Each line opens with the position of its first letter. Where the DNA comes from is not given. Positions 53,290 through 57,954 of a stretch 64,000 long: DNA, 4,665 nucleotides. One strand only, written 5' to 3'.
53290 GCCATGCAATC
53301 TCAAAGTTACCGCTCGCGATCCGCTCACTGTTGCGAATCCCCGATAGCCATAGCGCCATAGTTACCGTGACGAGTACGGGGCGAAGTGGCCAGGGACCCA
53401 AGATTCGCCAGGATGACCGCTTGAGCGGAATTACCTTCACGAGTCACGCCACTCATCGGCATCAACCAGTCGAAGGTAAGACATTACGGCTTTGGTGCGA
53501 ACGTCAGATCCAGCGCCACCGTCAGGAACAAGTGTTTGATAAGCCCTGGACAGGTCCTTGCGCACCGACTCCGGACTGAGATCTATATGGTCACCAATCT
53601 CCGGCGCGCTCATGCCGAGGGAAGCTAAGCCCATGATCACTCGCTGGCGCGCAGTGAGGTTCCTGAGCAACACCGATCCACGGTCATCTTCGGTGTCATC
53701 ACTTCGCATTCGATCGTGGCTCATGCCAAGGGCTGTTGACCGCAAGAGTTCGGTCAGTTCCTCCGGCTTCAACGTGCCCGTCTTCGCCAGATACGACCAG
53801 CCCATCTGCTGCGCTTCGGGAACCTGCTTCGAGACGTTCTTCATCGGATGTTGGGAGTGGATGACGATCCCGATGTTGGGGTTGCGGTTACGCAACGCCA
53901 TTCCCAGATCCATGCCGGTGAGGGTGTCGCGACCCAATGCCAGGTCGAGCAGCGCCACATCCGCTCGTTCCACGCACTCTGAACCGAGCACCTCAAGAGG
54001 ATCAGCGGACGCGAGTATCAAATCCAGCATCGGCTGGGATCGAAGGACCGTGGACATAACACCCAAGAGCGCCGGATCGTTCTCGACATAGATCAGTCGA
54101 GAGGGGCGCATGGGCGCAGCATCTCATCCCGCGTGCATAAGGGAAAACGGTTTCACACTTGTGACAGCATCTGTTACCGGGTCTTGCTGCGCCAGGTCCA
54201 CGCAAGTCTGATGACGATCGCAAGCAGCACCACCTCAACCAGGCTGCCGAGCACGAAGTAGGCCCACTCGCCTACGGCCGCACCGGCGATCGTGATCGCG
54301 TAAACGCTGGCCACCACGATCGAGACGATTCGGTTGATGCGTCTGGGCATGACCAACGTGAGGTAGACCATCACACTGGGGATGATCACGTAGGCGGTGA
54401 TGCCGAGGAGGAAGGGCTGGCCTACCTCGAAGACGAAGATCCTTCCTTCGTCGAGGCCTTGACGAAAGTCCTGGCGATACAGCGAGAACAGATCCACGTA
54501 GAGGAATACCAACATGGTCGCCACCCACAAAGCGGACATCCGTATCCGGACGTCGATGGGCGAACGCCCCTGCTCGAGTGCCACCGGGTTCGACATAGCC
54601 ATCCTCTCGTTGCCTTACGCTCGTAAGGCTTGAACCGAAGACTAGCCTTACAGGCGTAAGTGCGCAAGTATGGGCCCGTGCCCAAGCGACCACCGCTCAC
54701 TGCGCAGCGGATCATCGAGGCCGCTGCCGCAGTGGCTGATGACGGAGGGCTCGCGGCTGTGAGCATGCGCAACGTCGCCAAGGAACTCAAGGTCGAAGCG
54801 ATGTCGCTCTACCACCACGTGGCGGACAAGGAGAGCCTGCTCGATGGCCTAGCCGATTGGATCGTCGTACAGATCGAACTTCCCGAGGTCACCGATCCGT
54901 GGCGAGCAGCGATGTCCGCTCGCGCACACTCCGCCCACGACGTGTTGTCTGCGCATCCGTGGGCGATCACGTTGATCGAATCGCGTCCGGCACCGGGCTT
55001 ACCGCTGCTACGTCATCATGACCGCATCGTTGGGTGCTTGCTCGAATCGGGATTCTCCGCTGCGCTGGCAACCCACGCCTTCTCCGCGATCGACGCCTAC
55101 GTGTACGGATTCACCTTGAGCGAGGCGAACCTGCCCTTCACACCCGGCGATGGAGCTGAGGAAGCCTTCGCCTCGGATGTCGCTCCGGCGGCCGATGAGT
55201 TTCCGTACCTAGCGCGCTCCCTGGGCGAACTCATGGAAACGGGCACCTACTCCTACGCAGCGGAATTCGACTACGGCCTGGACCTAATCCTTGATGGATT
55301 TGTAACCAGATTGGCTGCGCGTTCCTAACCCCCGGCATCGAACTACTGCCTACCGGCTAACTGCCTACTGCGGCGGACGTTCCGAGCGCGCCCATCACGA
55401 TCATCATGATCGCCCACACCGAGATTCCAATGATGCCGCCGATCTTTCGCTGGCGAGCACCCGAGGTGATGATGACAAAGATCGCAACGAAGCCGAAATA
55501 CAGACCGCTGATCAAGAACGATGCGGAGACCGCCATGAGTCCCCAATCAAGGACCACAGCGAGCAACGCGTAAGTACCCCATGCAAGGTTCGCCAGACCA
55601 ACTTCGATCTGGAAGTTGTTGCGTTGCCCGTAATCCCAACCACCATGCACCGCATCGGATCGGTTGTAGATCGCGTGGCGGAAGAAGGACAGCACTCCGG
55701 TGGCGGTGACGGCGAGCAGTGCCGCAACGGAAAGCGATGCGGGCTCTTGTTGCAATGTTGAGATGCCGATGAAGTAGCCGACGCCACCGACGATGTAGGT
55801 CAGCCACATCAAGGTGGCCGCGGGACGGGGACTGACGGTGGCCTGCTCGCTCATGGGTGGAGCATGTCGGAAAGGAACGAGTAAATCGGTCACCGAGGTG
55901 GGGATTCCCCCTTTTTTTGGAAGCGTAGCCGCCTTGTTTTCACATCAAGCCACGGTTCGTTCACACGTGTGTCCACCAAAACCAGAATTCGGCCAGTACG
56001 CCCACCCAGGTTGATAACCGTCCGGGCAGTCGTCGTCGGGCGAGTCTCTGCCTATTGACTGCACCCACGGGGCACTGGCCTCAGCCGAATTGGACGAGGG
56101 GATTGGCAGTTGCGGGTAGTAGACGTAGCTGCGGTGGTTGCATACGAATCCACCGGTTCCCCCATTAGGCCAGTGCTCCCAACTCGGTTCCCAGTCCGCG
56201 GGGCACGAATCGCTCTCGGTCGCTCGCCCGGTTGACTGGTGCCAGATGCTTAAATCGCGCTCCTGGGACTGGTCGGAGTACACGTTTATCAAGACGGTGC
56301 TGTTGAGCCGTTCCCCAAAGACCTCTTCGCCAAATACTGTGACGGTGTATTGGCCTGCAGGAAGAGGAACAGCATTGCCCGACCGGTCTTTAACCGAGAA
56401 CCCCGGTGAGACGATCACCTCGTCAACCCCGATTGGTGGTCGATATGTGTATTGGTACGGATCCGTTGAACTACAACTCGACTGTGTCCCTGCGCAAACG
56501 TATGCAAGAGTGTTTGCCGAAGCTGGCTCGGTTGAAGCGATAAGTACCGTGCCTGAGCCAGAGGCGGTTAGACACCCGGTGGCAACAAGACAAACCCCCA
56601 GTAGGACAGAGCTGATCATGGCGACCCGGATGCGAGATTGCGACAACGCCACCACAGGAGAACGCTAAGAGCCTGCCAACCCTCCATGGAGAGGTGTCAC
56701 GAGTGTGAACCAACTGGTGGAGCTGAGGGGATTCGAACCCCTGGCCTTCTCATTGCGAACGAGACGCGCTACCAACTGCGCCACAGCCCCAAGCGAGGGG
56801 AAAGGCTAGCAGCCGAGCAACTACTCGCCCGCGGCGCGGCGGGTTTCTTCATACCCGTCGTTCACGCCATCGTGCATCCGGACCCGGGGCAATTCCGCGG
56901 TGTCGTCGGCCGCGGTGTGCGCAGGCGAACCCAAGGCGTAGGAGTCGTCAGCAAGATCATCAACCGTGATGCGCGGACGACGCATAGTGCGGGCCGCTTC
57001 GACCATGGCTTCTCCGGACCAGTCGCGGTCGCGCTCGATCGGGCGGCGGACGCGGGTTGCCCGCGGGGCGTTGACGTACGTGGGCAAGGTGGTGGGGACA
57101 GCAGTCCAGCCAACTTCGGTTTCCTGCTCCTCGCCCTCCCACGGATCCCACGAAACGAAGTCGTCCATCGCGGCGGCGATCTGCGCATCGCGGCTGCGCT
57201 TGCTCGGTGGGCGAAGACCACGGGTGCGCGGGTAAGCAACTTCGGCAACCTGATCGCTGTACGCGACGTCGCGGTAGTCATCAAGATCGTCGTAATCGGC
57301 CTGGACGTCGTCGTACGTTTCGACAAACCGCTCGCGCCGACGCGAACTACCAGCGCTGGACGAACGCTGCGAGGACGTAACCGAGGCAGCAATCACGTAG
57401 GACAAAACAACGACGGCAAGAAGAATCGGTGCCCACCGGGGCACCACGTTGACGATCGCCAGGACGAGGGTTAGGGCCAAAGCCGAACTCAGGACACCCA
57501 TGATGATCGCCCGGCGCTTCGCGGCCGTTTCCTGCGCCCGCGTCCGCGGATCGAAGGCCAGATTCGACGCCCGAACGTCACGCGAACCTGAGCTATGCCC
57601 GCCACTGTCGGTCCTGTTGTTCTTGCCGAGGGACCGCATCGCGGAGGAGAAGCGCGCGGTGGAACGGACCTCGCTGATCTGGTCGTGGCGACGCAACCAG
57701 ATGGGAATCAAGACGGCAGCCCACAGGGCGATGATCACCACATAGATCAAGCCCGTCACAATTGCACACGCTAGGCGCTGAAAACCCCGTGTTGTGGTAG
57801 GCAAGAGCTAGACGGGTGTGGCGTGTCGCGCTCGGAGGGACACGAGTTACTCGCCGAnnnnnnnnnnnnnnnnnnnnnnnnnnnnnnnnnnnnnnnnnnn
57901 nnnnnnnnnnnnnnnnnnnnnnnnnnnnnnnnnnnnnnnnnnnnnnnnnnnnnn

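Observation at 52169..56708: One 12-bp inverted repeat at an identical 41-nt offset upstream of three start codons: candidate leaderless regulon of the NarL-type two-component system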

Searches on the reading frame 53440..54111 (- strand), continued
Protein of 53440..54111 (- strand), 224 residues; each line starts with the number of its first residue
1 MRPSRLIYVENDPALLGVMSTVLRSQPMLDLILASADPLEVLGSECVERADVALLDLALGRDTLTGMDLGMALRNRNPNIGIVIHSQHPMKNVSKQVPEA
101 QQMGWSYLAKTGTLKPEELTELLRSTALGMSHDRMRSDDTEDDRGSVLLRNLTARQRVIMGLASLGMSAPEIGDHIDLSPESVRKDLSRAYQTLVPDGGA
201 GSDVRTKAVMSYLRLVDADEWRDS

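Call 43: search_solved_structures(query=A2, max_evalue=0.001, show_alignments=1)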
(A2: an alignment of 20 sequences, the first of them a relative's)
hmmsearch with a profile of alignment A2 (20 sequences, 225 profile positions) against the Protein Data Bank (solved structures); distinct sequences matched with E-value up to 0.001: 11.
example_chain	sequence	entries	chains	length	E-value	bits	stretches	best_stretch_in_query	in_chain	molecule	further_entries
3c3w_A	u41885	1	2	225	4.5e-09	39.2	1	19-195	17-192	TWO COMPONENT TRANSCRIPTIONAL REGULATORY PROTEIN DEVR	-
1a04_A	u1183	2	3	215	3.9e-08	36.2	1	5-191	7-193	NITRATE/NITRITE RESPONSE REGULATOR PROTEIN NARL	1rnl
7ve6_A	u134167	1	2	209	4.1e-08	36.1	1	5-207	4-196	Response regulator protein VraR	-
4gvp_A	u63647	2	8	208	4.4e-08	36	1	5-207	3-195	Response regulator protein vraR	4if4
5hev_A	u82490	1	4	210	5.7e-08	35.6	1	16-195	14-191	Response regulator protein VraR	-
4zmr_A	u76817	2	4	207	1.3e-05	27.9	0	5-60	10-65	Response regulator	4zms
4hye_A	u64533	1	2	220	1.4e-05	27.8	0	5-60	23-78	Response regulator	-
1zlk_A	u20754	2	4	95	2.1e-05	27.2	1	136-196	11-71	Dormancy Survival Regulator | TWO COMPONENT TRANSCRIPTIONAL REGULATORY PROTEIN DEVR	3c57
1je8_A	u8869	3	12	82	7.2e-05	25.5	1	140-192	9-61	Nitrate/Nitrite Response Regulator Protein NARL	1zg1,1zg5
1zlj_A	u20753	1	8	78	7.6e-05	25.4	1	145-197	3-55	Dormancy Survival Regulator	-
8u3b_G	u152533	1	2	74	0.00085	22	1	150-193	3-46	Nitrate/nitrite response regulator protein NarL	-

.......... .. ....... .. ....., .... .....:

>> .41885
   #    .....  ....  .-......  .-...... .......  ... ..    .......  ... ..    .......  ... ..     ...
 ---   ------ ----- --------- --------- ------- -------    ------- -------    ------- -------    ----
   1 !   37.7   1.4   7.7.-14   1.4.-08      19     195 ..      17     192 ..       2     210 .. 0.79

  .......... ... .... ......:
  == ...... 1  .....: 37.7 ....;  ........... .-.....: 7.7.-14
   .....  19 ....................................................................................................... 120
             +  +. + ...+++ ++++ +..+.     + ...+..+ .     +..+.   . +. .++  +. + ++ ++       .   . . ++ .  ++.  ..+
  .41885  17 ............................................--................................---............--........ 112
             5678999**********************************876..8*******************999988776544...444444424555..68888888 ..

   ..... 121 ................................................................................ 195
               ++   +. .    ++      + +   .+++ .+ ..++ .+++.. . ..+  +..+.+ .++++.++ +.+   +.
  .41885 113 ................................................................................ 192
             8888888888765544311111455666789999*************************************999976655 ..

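Call 54: search_protein_representatives(protein=window:53440-54111:-)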
Query: 224 residues. Proteins with E-value up to 0.001 (for the whole library): 503; up to 1e-10: 105; up to 1e-30: 24. The best 150 are listed.
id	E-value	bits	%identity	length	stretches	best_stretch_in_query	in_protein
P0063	7.6e-82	290.3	64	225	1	1-219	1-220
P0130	1.8e-55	204.2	48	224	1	1-221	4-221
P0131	2.6e-49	184.1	44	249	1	1-216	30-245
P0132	3.5e-48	180.4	47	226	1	1-220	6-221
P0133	8.1e-46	172.7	44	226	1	1-215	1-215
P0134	6.9e-44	166.4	45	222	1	2-218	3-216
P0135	7.8e-41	156.4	72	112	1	114-223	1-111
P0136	4.8e-39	150.5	42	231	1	2-216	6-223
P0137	8.4e-38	146.5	42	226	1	5-216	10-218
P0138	1.3e-37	145.9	40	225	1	1-216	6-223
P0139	1.7e-37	145.5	41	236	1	2-218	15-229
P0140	1.8e-37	145.4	37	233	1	1-216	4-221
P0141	2.3e-37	145.1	39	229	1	2-217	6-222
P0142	9.8e-37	143.0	51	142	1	2-141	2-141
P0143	1.9e-36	142.1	39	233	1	5-215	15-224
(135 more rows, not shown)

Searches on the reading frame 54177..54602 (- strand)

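Call 6: search_protein_families(library=pfam, proteins=[window:54177-54602:-], max_evalue=0.01)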
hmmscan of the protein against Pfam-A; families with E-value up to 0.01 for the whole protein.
window:54177-54602:- (142 aa): 1 family
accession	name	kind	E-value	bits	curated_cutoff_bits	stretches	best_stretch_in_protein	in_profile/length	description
PF19851.4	DUF6326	-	1.8e-10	41.7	24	1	22-140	14-133/135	Family of unknown function (DUF6326)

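Call 20: search_protein_families(library=ncbifam, proteins=[window:54177-54602:-], max_evalue=0.01)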
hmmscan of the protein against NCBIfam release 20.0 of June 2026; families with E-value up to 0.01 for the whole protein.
window:54177-54602:- (142 aa): 0 families

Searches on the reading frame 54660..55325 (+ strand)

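Call 6: search_protein_families(library=pfam, proteins=[window:54660-55325:+], max_evalue=0.01)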
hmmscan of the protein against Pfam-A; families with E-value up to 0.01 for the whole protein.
window:54660-55325:+ (222 aa): 2 families
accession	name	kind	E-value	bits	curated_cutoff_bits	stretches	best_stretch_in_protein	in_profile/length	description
PF02909.22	TetR_C_1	-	1.5e-21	77.3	21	1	78-216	5-144/146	Tetracyclin repressor-like, C-terminal domain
PF00440.29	TetR_N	-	1.4e-09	38.1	24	1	18-62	1-45/47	Bacterial regulatory proteins, tetR family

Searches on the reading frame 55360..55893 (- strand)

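Call 6: search_protein_families(library=pfam, proteins=[window:55360-55893:-], max_evalue=0.01)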
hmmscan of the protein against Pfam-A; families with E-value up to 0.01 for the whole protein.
window:55360-55893:- (178 aa): 1 family
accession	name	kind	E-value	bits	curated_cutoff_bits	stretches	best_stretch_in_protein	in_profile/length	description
PF20589.3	DUF6790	-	5.4e-05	23.6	27.1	1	53-164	34-141/158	Family of unknown function (DUF6790)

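Call 20: search_protein_families(library=ncbifam, proteins=[window:55360-55893:-], max_evalue=0.01)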
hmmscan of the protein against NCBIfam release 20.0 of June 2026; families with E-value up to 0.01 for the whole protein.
window:55360-55893:- (178 aa): 0 families

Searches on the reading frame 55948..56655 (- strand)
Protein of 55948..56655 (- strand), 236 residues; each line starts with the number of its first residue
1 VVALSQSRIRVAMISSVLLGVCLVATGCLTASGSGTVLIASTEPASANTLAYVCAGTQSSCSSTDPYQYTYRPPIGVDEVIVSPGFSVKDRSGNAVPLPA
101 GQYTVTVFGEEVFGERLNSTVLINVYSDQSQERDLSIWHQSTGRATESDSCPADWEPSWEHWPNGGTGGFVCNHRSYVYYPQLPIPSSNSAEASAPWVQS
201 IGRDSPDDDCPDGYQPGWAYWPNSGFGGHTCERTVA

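Call 6: search_protein_families(library=pfam, proteins=[window:55948-56655:-], max_evalue=0.01)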
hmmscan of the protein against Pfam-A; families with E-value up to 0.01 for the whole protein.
window:55948-56655:- (236 aa): 0 families

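Call 20: search_protein_families(library=ncbifam, proteins=[window:55948-56655:-], max_evalue=0.01)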
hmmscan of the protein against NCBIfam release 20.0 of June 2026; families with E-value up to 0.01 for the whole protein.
window:55948-56655:- (236 aa): 0 families

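Call 49: find_homologous_proteins(query=window:55948-56655:-)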
Query window:55948-56655:- (236 aa): 9 proteins with E <= 0.001 among 409 candidates.
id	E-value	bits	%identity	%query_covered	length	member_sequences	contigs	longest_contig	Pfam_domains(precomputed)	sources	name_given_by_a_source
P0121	1.1e-143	495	96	95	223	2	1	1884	-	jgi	jgi:hypothetical protein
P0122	8.8e-121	420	77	100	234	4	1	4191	-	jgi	jgi:hypothetical protein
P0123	5.8e-94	332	66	92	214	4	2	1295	-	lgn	-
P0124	6.8e-80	286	56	96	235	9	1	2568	-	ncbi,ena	-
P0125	3.9e-75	270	53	97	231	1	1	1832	-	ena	-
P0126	3.9e-71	257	60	79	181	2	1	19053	-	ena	-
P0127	1.0e-70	256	60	79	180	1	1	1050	-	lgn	-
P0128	7.9e-69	250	50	96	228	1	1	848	-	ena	-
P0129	4.8e-6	44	35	38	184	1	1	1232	-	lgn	-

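Call 50: find_encoding_contigs(protein=P0122, flank=3000, max_places=1)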
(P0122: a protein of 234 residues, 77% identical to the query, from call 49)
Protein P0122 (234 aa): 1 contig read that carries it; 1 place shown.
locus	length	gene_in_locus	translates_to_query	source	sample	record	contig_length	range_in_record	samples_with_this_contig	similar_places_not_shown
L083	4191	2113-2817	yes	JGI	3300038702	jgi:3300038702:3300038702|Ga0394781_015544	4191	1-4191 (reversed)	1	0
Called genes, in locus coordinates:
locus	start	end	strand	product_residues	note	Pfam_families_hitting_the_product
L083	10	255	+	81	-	-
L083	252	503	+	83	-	-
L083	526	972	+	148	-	PF00583:Acetyltransf_1, PF13302:Acetyltransf_3, PF13420:Acetyltransf_4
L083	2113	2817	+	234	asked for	-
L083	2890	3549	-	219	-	PF00440:TetR_N, PF02909:TetR_C_1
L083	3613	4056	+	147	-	PF19851:DUF6326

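Call 51: find_encoding_contigs(protein=P0124, flank=3000, max_places=1)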
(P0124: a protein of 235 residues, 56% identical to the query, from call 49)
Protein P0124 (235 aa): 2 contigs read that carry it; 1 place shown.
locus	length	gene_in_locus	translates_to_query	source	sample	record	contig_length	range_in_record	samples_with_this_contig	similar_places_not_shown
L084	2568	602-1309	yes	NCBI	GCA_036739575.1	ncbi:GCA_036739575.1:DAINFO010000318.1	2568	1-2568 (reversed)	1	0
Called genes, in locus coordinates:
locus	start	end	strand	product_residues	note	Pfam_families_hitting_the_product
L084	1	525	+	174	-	?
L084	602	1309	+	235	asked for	-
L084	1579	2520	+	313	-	PF00801:PKD (faint), PF18911:PKD_4 (faint)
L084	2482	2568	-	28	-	?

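Call 52: find_encoding_contigs(protein=P0126, flank=6000, max_places=1)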
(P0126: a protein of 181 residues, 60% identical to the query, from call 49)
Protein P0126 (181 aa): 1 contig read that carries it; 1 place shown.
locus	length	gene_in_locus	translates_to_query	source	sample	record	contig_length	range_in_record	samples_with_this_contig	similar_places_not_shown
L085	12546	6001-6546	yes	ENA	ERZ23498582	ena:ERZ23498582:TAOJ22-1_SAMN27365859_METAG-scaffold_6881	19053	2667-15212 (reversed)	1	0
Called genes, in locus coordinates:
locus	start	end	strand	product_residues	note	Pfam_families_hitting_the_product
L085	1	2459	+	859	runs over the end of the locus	PF01804:Penicil_amidase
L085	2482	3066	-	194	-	PF01812:5-FTHF_cyc-lig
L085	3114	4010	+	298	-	PF00483:NTP_transferase, PF12804:NTP_transf_3 (faint)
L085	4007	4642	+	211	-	PF13302:Acetyltransf_3, PF00583:Acetyltransf_1, PF13420:Acetyltransf_4 (weak)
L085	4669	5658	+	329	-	PF28211:GlpR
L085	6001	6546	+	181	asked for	-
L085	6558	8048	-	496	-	PF02366:PMT, PF13231:PMT_2 (weak), PF16192:PMT_4TMC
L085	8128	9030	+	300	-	PF00590:TP_methylase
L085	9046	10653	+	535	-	PF00133:tRNA-synt_1, PF01406:tRNA-synt_1e (weak), PF09334:tRNA-synt_1g, PF00133:tRNA-synt_1, PF08264:Anticodon_1 (weak), PF19303:Anticodon_3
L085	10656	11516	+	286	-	PF01026:TatD_DNase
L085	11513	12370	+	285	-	PF00398:RrnaAD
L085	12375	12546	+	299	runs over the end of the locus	PF00288:GHMP_kinases_N, PF08544:GHMP_kinases_C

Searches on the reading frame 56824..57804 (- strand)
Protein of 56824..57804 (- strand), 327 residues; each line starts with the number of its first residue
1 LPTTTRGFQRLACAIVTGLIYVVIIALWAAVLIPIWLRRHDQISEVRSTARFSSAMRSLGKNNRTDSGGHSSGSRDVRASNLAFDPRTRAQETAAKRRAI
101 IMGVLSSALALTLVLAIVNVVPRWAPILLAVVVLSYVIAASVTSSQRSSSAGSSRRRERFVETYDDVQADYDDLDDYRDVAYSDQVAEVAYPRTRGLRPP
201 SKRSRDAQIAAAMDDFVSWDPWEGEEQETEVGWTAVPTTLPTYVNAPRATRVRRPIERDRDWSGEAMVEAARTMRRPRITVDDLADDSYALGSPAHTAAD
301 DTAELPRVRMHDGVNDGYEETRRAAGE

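Call 6: search_protein_families(library=pfam, proteins=[window:56824-57804:-], max_evalue=0.01)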
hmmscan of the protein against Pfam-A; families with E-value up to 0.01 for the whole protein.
window:56824-57804:- (327 aa): 4 families
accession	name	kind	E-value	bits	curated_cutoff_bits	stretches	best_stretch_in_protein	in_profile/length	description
PF03706.18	LPG_synthase_TM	-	0.0025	17.8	33.4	1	14-143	145-258/302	Lysylphosphatidylglycerol synthase TM region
PF07332.16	Phage_holin_3_6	-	0.0032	18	28.4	0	101-142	46-86/116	Putative Actinobacterial Holin-X, holin superfamily III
PF11714.13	Inhibitor_I53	-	0.0033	18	25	1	126-196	6-76/78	Thrombin inhibitor Madanin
PF01769.21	MgtE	-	0.0061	17.3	27.6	0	10-40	68-98/125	Divalent cation transporter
